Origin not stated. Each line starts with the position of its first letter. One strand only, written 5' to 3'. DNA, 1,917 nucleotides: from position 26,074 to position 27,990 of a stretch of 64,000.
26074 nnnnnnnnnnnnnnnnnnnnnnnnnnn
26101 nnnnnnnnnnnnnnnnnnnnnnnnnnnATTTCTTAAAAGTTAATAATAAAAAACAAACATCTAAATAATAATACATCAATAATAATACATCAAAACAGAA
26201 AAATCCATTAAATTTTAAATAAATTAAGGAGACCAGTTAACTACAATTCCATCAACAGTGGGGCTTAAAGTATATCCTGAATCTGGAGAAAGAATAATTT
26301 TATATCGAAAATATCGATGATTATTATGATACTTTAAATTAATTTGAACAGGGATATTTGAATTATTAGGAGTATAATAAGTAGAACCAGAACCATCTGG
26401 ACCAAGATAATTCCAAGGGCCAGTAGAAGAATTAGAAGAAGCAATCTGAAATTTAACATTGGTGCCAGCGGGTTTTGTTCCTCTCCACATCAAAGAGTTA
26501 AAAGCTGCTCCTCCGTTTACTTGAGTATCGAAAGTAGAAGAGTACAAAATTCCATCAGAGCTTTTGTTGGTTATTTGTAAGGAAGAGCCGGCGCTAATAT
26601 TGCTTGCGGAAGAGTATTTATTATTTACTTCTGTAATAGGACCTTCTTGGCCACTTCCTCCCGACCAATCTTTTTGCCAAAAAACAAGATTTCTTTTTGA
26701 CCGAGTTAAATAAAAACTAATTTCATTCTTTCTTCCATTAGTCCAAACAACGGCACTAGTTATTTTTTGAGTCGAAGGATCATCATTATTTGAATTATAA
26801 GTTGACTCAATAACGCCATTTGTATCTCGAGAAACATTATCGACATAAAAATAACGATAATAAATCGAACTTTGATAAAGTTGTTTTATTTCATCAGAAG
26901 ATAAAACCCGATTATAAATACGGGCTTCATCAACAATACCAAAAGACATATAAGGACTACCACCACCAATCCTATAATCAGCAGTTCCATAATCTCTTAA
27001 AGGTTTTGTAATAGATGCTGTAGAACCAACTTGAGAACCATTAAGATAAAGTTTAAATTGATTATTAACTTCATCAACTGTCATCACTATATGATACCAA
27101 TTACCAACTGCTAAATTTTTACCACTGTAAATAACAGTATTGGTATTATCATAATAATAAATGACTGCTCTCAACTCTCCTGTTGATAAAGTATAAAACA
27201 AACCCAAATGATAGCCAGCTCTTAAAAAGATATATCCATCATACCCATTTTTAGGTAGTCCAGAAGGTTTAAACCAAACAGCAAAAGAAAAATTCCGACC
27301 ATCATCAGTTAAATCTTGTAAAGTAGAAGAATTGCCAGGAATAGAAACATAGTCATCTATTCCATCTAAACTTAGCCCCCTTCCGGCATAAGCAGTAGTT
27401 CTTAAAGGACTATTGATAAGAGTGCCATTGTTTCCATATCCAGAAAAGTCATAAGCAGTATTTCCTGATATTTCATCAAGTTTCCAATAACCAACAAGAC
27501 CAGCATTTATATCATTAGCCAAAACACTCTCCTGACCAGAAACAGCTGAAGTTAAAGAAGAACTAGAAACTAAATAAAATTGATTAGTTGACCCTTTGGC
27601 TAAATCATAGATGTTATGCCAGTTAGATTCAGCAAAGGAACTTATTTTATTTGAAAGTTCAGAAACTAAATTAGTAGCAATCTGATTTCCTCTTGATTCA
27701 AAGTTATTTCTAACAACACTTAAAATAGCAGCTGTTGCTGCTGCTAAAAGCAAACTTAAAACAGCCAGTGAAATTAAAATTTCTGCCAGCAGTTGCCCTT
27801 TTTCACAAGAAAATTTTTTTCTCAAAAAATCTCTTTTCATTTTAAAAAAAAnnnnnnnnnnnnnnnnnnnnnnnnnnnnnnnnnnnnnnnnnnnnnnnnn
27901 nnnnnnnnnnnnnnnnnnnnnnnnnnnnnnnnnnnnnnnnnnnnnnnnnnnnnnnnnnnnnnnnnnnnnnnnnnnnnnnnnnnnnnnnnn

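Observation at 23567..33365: Type IV pilus locus with tandem giant LamG-lectin pilins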

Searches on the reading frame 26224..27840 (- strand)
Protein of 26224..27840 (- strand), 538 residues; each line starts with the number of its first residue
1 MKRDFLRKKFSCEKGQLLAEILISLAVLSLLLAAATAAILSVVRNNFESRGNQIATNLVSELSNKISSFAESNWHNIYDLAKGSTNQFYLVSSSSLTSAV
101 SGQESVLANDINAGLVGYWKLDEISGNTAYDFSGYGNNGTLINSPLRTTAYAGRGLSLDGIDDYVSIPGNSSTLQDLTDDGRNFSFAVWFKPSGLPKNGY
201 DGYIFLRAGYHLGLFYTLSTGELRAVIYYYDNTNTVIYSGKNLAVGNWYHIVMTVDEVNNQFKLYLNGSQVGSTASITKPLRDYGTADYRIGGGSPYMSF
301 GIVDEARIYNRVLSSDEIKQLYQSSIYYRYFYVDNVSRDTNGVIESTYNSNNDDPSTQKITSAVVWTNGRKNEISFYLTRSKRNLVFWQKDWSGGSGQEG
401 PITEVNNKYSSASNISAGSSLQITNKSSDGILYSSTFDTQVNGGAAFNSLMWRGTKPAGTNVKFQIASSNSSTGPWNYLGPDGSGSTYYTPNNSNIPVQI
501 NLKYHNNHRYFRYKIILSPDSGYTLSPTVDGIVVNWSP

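Call 3: search_protein_families(library=pfam, proteins=[window:26224-27840:-], max_evalue=0.01)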
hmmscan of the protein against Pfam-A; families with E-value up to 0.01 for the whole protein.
window:26224-27840:- (538 aa): 1 family
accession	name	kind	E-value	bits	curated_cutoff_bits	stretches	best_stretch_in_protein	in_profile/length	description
PF13385.13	Laminin_G_3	-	3.4e-23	82.9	27.6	1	160-319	2-151/151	Concanavalin A-like lectin/glucanases superfamily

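Call 13: search_protein_families(library=ncbifam, proteins=[window:26224-27840:-], max_evalue=0.01)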
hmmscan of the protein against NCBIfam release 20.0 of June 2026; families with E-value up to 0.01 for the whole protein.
window:26224-27840:- (538 aa): 1 family
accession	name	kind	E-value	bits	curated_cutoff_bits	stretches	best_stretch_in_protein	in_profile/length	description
NF052521.1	TafC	equivalog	1.5e-10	40.8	410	1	116-325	149-363/373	TafC family fimbrial protein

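Call 14: search_solved_structures(query=window:26224-27840:-, max_evalue=1, show_alignments=2)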
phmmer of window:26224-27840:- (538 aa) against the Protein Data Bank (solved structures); distinct sequences matched with E-value up to 1: 6.
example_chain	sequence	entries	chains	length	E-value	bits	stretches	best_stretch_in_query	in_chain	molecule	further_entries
4qvs_A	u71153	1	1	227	2.1e-10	43.1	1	118-322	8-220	S-layer domain-containing protein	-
5hon_A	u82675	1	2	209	0.016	17.1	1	242-325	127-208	Extracellular arabinanase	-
3flp_A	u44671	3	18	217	0.059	15.2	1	212-281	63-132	SAP-like pentraxin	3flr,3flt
7d7s_C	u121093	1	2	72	0.33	12.7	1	462-508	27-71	Tyrosine-protein kinase Fyn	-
6ipy_A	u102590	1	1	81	0.44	12.3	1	462-508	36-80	Tyrosine-protein kinase Fyn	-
4bwp_A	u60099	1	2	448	0.54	12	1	28-116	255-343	PAB-DEPENDENT POLY(A)-SPECIFIC RIBONUCLEASE SUBUNIT PAN-3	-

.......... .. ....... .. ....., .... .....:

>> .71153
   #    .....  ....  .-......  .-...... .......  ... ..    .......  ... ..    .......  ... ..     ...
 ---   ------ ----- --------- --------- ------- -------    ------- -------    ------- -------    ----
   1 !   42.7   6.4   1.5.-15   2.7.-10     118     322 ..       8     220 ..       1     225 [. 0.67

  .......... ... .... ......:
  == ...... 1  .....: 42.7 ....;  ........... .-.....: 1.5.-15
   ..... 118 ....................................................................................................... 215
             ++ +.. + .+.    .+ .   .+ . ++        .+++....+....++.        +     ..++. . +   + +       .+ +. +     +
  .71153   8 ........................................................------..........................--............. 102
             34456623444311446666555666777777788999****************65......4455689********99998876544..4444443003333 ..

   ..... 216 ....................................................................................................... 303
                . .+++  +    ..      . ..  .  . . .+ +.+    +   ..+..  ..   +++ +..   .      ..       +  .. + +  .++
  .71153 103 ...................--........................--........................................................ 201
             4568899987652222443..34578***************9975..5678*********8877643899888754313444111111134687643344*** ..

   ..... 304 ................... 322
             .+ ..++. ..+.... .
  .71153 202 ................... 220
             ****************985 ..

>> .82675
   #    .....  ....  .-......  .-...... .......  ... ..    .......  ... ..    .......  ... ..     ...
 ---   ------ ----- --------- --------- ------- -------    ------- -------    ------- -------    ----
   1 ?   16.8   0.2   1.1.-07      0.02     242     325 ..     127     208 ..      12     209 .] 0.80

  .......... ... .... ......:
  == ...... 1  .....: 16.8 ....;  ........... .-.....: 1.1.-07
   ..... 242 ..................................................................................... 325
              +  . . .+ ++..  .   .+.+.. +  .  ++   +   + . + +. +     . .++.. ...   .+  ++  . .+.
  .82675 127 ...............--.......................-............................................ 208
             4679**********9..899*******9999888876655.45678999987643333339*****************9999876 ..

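Call 16: find_homologous_proteins(query=window:26224-27840:-, max_evalue=0.001)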
Query window:26224-27840:- (538 aa): 178 proteins with E <= 0.001 among 8000 candidates; the best 120 are listed.
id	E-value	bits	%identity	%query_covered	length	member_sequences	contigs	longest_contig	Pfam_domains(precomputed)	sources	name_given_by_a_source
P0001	0.0e+0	1200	100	100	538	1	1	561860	PF13385.14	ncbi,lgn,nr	ncbi:MAG: hypothetical protein KatS3mg098_489 [Candidatus Parcubacteria bacterium]|nr:MAG: hypotheti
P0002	2.9e-175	602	56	88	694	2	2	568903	PF13385.14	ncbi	-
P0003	5.3e-160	552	54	82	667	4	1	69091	PF13385.14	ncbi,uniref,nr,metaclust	ncbi:MAG: protein of unknown function with transmembrane region [Candidatus Wolfebacteria bacterium 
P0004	2.4e-128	447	43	85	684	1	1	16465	PF13385.14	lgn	-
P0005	3.0e-124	434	42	84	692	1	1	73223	PF13385.14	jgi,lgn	-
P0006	6.9e-113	396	44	87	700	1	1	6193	PF13385.14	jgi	jgi:hypothetical protein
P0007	3.1e-112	394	44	98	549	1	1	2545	PF13385.14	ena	-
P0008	4.1e-112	394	44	88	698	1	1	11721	PF13385.14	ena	-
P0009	8.9e-112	393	43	98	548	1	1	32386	PF13385.14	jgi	jgi:hypothetical protein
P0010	3.8e-111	390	44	86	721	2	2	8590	PF13385.14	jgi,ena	-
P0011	9.1e-111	389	41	98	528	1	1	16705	PF13385.14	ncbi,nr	ncbi:MAG: LamG domain-containing protein [Patescibacteria group bacterium]|nr:LamG domain-containing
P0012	6.7e-110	386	41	99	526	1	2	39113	PF13385.14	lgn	-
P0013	2.0e-109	385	43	88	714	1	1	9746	PF13385.14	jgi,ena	-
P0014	2.4e-109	385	43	88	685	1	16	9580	PF13385.14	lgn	-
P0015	7.2e-109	383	42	98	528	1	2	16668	PF13385.14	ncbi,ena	-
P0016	7.4e-109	383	41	98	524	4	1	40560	PF13385.14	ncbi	-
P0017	7.9e-109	383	43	82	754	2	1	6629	PF13385.14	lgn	-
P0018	1.3e-105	372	41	86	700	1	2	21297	PF13385.14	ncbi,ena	-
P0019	6.0e-102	360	40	99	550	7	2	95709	PF13385.14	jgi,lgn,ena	-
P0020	8.2e-102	360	42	86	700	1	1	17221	PF13385.14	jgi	jgi:hypothetical protein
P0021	2.0e-99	352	43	86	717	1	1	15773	PF13385.14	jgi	jgi:hypothetical protein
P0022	2.2e-99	352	39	100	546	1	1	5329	PF13385.14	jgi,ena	-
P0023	8.1e-98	346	40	99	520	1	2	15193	PF13385.14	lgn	-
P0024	7.7e-97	343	38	99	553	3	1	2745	PF13385.14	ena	-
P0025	2.2e-92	329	41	79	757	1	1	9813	PF07953.21,PF13385.14,PF02973.23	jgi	jgi:hypothetical protein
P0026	2.0e-90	322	38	74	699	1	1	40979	PF07953.21,PF13385.14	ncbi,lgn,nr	ncbi:MAG: LamG domain-containing protein [Candidatus Pacebacteria bacterium]|nr:LamG domain-containi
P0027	3.5e-86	308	37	98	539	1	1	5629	PF13385.14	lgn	-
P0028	2.2e-82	296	53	19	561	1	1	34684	PF13385.14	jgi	-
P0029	1.0e-80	290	38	79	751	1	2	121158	PF13385.14,PF02973.23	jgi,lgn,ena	-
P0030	7.7e-79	284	61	40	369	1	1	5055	PF07963.18,PF13385.14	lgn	-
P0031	1.8e-77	279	57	41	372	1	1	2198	PF07963.18,PF13385.14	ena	-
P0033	7.1e-71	258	40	75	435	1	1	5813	PF07953.21,PF13385.14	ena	-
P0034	9.1e-71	257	41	57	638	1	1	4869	PF00354.25,PF13385.14,PF02973.23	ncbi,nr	ncbi:MAG: LamG domain-containing protein, partial [Candidatus Pacebacteria bacterium]|nr:LamG domain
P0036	1.7e-67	246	40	73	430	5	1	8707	PF07963.18,PF07953.21,PF13385.14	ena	-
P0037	5.0e-67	245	30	56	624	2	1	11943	PF13385.14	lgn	-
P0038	7.6e-67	244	58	20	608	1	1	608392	PF17170.11,PF01436.28,PF06739.18,PF08450.19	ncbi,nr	ncbi:MAG: 6-bladed beta-propeller [Candidatus Harrisonbacteria bacterium]|nr:6-bladed beta-propeller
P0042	2.6e-64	236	30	59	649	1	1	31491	PF07953.21,PF13385.14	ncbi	ncbi:MAG: LamG-like jellyroll fold domain-containing protein [Minisyncoccota bacterium]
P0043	3.6e-64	235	37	76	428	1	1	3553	PF13385.14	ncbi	-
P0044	1.0e-63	234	38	74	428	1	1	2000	PF13385.14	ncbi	-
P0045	2.9e-63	232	29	54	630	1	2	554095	PF13385.14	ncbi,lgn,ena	-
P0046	1.5e-62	230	38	77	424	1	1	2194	PF07953.21,PF13385.14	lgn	-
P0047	7.1e-62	228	36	76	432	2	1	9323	PF13385.14,PF02973.23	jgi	jgi:type II secretory pathway pseudopilin PulG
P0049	9.4e-61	224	34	78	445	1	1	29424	PF07953.21,PF13385.14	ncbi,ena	-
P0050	1.4e-60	224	47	40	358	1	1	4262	PF13385.14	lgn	-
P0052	1.1e-59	221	37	75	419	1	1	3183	PF13385.14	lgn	-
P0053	5.6e-59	218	33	81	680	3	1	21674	PF07953.21,PF13385.14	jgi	-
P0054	5.8e-59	218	36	79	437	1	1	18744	PF13385.14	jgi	jgi:type II secretory pathway pseudopilin PulG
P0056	2.2e-58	216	36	76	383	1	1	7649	PF13385.14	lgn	-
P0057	2.6e-57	213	31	43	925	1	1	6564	PF09603.16,PF22925.4,PF00354.25,PF13385.14,PF02973.23,PF02210.32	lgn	-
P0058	2.6e-57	213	32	98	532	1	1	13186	PF13385.14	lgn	-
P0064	2.2e-54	203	35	76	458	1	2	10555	PF13385.14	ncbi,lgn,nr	ncbi:MAG: LamG domain-containing protein [Patescibacteria group bacterium]|nr:LamG domain-containing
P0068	4.1e-52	196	32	42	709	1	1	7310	PF07953.21,PF13385.14,PF02973.23,PF02210.32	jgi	-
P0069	6.5e-52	195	34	77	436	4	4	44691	PF07963.18,PF07953.21,PF13385.14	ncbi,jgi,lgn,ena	jgi:hypothetical protein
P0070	7.6e-52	195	34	76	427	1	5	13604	PF07963.18,PF13385.14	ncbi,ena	-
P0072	5.3e-51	192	30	100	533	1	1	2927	PF13385.14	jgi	jgi:type II secretory pathway pseudopilin PulG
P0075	3.5e-49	186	32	41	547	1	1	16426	PF07953.21,PF13385.14,PF02210.32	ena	-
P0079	5.0e-48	182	34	75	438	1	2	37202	PF07963.18,PF13385.14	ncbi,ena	-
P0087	2.8e-46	176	33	79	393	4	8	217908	PF07963.18,PF13385.14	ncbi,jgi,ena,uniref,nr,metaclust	ncbi:hypothetical protein A3A20_01325 [Candidatus Wolfebacteria bacterium RIFCSPLOWO2_01_FULL_45_19]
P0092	2.9e-45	173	32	71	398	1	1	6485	PF07953.21,PF13385.14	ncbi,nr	ncbi:MAG: LamG domain-containing protein, partial [Candidatus Brennerbacteria bacterium]|nr:LamG dom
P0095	8.6e-45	172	36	77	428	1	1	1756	PF07963.18,PF13385.14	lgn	-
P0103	9.9e-41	158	35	39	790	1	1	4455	PF22925.4,PF13385.14,PF02973.23,PF02210.32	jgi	-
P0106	2.2e-39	154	30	46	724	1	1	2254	PF13385.14,PF02973.23,PF02210.32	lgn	-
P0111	6.9e-37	145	37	39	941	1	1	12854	PF13385.14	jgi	jgi:hypothetical protein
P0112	1.3e-36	145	37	39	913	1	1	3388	PF13385.14,PF16656.12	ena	-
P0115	1.7e-34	138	30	43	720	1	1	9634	PF22925.4,PF00354.25,PF13385.14,PF02210.32,PF00054.31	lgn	-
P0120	4.8e-31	126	32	35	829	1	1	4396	PF13385.14,PF02973.23,PF02210.32,PF00054.31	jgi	jgi:hypothetical protein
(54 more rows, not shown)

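Call 33: search_protein_families(library=pfam, proteins=[P0038], max_evalue=0.5)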
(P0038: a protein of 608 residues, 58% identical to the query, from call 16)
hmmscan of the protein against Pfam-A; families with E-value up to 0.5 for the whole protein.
P0038 (608 aa): 13 families
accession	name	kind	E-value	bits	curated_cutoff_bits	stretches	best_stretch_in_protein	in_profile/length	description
PF01436.27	NHL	-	2.6e-39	131.7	20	6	344-371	1-28/28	NHL repeat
PF06739.17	SBBP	-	5.8e-14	52.2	20.5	3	252-267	14-29/38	Beta-propeller repeat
PF17170.10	DUF5128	-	1e-13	51.7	22.9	4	263-331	55-125/321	6-bladed beta-propeller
PF08450.18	SGL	-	2.3e-08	34.4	26.3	0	298-332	184-218/246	SMP-30/Gluconolactonase/LRE-like region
PF22701.2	Mala_s_1-like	-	4.3e-06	27.1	27.5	2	351-466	46-157/195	Mal s 1 allergenic protein-like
PF25021.1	TEN_NHL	-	4.4e-05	23.1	27.1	0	298-328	142-170/357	Teneurin NHL domain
PF16288.11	DUF4934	-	0.0037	17.8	27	1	271-331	41-101/102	Domain of unknown function (DUF4934)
PF23166.1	Ig_N_CWD1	-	0.0053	17.4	27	0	416-448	31-63/121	Alpha-glucan water dikinase 1 Ig-like N-terminal domain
PF07963.17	N_methyl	-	0.013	15.5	21.2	1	5-30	1-26/27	Prokaryotic N-terminal methylation motif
PF00835.24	SNAP-25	-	0.023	15.3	25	0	413-452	3-41/56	SNAP-25 family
PF06977.17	SdiA-regulated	-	0.069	12.7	21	0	298-314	223-239/249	SdiA-regulated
PF01245.26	Ribosomal_L19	-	0.27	11.6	22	0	452-477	28-53/111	Ribosomal protein L19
PF24630.1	PIN_TASOR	-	0.31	11.3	27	0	261-281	105-125/141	TASOR PIN domain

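Call 40: predict_structure(alignment_id=A1)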
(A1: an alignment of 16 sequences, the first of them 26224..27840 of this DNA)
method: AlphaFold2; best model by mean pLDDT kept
length: 538 residues; sequences in the alignment: 16
mean_pLDDT: 76.5   pTM: 0.51
mean pLDDT of the five models: 76.5, 74.4, 74.1, 71.6, 69.9
residues with pLDDT >= 90: 115; 70-90: 252; 50-70: 141; < 50: 30
segments of 3 or more residues with pLDDT < 50: 1-12, 112-115, 149-153
pLDDT, mean of each block of 10 residues (from residue 1): 45 57 70 61 55 74 81 80 85 63 63 52 54 58 64 62 73 51 77 69 73 70 79 73 83 84 89 72 63 67 76 81 74 90 84 86 79 87 74 86 85 92 94 92 82 94 95 91 92 88 86 96 94 87
secondary structure, 60 per line:
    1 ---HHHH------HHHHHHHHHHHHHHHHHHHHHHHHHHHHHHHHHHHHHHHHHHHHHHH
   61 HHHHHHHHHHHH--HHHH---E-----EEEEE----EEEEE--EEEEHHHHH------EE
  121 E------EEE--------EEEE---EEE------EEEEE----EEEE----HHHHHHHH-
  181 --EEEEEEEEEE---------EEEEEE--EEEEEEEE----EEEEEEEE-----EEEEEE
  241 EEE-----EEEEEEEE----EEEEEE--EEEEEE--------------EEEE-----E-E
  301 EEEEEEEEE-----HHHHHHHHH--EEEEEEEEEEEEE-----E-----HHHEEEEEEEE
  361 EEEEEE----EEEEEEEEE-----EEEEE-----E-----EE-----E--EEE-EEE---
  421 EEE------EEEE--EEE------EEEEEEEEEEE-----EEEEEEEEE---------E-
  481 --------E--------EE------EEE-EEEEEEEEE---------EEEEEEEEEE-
elements in order: H4-7 H14-72 H75-78 E88-92 E97-101 E104-107 H108-112 E119-121 E128-130 E139-142 E146-148 E155-159 E164-167 H172-179 E183-192 E202-207 E210-217 E222-229 E235-243 E249-256 E261-266 E269-274 E289-292 E300-309 H315-323 E326-338 E353-366 E371-379 E385-389 E411-413 E415-417 E421-423 E430-433 E436-438 E445-455 E461-469 E506-508 E510-518 E528-537

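Call 42: fold_search(model_id=the predicted structure, library=pdb)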
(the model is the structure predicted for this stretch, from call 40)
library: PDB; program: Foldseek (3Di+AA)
matches with E <= 10: 962; with E <= 0.001: 193
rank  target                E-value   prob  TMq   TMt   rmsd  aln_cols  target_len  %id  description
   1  5hon_A                1.4e-08  1.00  0.27  0.63   7.7       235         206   18  Structure of Domain 4 of AbnA, a GH43 extracellular arabinanase from Geobacillus stearothermophilus, in complex with a (released 2017-02-01)
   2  3hmy_A                2.6e-08  1.00  0.29  0.35  21.1       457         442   14  Crystal structure of HCR/T complexed with GT2 (released 2009-07-14)
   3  5ho2                  5.9e-08  1.00  0.30  0.21  11.3       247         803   18  Crystal structure of AbnA (open conformation), a GH43 extracellular arabinanase from Geobacillus stearothermophilus (released 2017-02-01)
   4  1diw                  6.5e-08  1.00  0.30  0.36  20.1       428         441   15  THE HC FRAGMENT OF TETANUS TOXIN COMPLEXED WITH GALACTOSE (released 2000-03-24)
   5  8qft                  7.9e-08  1.00  0.29  0.14  14.4       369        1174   12  X-ray structure of non-toxic non-hemagglutinin (NTNH) protein from botulinum neurotoxin serotype X (released 2024-08-14)
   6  1a8d                  9.7e-08  1.00  0.31  0.36  11.2       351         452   14  TETANUS TOXIN C FRAGMENT (released 1998-10-14)
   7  7oh0_A                9.7e-08  1.00  0.31  0.38  13.2       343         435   16  Tetanus neurotoxin HC domain in complex with TT104-Fab1 (released 2021-10-27)
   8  7by5                  9.7e-08  1.00  0.30  0.14  21.5       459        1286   14  Tetanus neurotoxin mutant-(H233A/E234Q/H237A/Y375F) (released 2021-02-17)
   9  5n0b_A                1.0e-07  1.00  0.29  0.13  21.6       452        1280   14  Crystal structure of the tetanus neurotoxin in complex with GD1a (released 2017-06-21)
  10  5n0c_A                1.1e-07  1.00  0.30  0.14  21.2       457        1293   15  Crystal structure of the tetanus neurotoxin in complex with GM1a (released 2017-06-21)
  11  7z5t                  1.1e-07  1.00  0.23  0.28  24.3       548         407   10  Crystal Structure of botulinum neurotoxin A2 cell binding domain (released 2022-06-08)
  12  5ho0                  1.2e-07  1.00  0.29  0.20  11.6       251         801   18  Crystal structure of AbnA (closed conformation), a GH43 extracellular arabinanase from Geobacillus stearothermophilus (released 2017-02-01)
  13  8byp_N                1.3e-07  1.00  0.29  0.14  21.4       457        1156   13  Botulinum neurotoxin serotype X in complex with NTNH/X (released 2023-02-08)
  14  5hp6                  1.4e-07  1.00  0.31  0.21  10.0       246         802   18  Structure of AbnA, a GH43 extracellular arabinanase from Geobacillus stearothermophilus (a new conformational state) (released 2017-02-01)
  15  5jmc_A                1.4e-07  1.00  0.23  0.28  17.6       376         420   13  Receptor binding domain of Botulinum neurotoxin A in complex with rat SV2C (released 2016-06-15)
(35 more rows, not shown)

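Call 52: predict_structure(alignment_id=A2)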
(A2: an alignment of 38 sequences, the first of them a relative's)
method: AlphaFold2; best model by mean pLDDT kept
length: 315 residues; sequences in the alignment: 38
mean_pLDDT: 89.9   pTM: 0.66
mean pLDDT of the five models: 89.9, 83.3, 83.2, 78.1, 72.6
residues with pLDDT >= 90: 187; 70-90: 122; 50-70: 5; < 50: 1
segments of 3 or more residues with pLDDT < 50: none
pLDDT, mean of each block of 10 residues (from residue 1): 69 84 83 86 95 93 86 95 88 95 97 90 89 93 91 90 86 87 85 91 90 88 92 95 95 94 95 91 91 91 93 88
secondary structure, 60 per line:
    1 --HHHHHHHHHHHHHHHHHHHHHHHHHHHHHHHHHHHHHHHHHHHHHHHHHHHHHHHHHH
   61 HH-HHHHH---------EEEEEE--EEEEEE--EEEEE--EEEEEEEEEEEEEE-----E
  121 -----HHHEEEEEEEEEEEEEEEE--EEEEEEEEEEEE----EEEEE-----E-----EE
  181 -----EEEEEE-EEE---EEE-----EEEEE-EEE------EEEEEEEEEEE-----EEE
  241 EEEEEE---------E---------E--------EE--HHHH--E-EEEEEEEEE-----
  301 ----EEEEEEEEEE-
elements in order: H3-62 H64-68 E78-83 E86-91 E94-98 E101-114 E129-144 E147-158 E163-167 E186-191 E193-195 E199-201 E207-211 E213-215 E222-232 E238-246 H279-282 E287-295 E305-314
